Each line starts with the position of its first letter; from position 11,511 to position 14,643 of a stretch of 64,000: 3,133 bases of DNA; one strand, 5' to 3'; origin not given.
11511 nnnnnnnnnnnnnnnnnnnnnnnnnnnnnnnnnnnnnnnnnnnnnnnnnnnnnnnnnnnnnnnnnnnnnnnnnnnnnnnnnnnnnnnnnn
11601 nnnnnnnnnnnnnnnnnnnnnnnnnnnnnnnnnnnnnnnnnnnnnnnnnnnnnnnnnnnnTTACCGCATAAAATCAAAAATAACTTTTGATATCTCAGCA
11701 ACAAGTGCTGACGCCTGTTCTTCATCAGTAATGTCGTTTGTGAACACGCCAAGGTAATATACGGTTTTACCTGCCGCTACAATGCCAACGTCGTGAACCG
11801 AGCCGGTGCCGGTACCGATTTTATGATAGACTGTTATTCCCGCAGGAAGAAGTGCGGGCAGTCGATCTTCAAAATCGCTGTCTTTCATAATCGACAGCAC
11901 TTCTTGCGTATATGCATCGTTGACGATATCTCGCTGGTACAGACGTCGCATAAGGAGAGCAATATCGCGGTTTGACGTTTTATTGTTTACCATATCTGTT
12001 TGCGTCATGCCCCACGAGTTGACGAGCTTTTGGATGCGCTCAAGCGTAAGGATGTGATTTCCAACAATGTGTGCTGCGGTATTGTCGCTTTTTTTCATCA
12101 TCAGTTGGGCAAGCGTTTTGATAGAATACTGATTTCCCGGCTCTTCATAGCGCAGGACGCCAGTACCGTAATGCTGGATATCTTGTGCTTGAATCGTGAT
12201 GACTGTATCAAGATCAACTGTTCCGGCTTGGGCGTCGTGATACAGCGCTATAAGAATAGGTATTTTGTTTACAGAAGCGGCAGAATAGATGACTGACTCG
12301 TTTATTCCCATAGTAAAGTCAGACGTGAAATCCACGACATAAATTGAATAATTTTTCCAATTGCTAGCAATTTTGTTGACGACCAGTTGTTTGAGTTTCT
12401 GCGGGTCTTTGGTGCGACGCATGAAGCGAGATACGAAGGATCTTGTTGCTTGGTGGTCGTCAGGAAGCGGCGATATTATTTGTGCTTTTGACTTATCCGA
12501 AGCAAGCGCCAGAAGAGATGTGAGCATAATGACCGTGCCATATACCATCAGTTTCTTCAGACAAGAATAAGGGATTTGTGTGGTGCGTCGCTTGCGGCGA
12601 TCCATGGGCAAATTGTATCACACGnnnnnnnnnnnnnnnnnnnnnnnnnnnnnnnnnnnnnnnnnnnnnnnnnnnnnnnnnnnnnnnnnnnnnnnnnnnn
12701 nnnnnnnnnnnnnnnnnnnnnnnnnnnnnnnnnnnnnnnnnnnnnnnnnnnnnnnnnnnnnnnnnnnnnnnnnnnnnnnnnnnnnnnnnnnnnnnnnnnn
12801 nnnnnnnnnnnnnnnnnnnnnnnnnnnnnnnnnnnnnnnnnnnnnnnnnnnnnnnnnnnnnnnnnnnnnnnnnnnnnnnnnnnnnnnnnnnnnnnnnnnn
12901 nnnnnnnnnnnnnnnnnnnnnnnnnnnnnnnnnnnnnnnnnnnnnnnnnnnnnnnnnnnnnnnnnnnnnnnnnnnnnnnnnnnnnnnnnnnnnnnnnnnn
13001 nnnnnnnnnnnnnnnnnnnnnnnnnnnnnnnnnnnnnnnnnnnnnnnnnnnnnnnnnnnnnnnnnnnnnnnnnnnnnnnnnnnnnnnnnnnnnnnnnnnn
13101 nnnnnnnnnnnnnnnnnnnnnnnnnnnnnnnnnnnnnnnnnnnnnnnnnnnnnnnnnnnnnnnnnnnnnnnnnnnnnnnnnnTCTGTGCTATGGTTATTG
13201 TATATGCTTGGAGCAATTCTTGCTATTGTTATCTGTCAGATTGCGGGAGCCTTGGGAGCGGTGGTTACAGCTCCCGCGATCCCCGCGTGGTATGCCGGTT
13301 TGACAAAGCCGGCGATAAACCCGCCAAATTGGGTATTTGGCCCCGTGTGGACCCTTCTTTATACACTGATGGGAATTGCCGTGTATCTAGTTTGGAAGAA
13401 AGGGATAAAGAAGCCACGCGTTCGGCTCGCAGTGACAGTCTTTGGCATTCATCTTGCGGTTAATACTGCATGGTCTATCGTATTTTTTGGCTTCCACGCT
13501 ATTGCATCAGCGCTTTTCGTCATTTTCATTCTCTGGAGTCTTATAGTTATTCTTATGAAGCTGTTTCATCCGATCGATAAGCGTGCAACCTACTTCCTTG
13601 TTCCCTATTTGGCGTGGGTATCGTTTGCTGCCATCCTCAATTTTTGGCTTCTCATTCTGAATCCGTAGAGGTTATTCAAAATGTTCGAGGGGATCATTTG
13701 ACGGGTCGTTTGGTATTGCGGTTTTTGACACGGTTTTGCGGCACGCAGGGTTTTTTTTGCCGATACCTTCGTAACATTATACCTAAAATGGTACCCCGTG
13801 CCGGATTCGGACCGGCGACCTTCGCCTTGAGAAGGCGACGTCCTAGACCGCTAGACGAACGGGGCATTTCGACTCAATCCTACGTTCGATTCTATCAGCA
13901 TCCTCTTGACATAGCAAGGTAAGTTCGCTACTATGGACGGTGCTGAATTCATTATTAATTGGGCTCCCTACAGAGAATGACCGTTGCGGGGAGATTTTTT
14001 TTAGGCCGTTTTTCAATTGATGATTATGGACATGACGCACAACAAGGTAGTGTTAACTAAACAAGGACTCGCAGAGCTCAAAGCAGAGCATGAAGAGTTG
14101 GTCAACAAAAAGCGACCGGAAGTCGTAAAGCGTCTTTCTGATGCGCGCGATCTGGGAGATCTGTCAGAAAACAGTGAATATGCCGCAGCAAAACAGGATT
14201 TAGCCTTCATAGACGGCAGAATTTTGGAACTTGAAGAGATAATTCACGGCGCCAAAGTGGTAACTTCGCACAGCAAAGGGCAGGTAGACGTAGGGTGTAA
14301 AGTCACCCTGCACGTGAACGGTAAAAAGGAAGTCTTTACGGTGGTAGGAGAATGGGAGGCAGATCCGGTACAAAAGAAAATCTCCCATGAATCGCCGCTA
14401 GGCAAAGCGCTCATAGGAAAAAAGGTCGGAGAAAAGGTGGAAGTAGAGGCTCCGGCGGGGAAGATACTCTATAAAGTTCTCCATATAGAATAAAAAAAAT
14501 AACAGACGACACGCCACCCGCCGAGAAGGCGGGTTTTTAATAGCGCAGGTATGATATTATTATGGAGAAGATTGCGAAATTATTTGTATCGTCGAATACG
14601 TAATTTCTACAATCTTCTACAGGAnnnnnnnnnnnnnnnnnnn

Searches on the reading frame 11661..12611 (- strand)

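Call 60: search_protein_families(library=pfam, proteins=[window:11661-12611:-], max_evalue=0.01)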
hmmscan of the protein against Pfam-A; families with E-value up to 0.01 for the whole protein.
window:11661-12611:- (316 aa): 2 families
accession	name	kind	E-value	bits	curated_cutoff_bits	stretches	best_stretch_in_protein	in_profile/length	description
PF13354.11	Beta-lactamase2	-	2.5e-50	171.2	22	1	89-291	1-214/214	Beta-lactamase enzyme family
PF00768.25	Peptidase_S11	-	7.4e-06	26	27.6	1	105-235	31-176/239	D-alanyl-D-alanine carboxypeptidase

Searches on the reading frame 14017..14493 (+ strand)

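Call 79: search_protein_families(library=pfam, proteins=[window:14017-14493:+], max_evalue=0.001)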
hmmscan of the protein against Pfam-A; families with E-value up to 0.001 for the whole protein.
window:14017-14493:+ (158 aa): 2 families
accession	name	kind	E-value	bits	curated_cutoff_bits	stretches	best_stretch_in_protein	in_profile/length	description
PF01272.25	GreA_GreB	-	6e-26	90.7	26.9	1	86-158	2-76/77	Transcription elongation factor, GreA/GreB, C-term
PF03449.20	GreA_GreB_N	-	2.1e-25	89.1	24.5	1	12-81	2-71/71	Transcription elongation factor, N-terminal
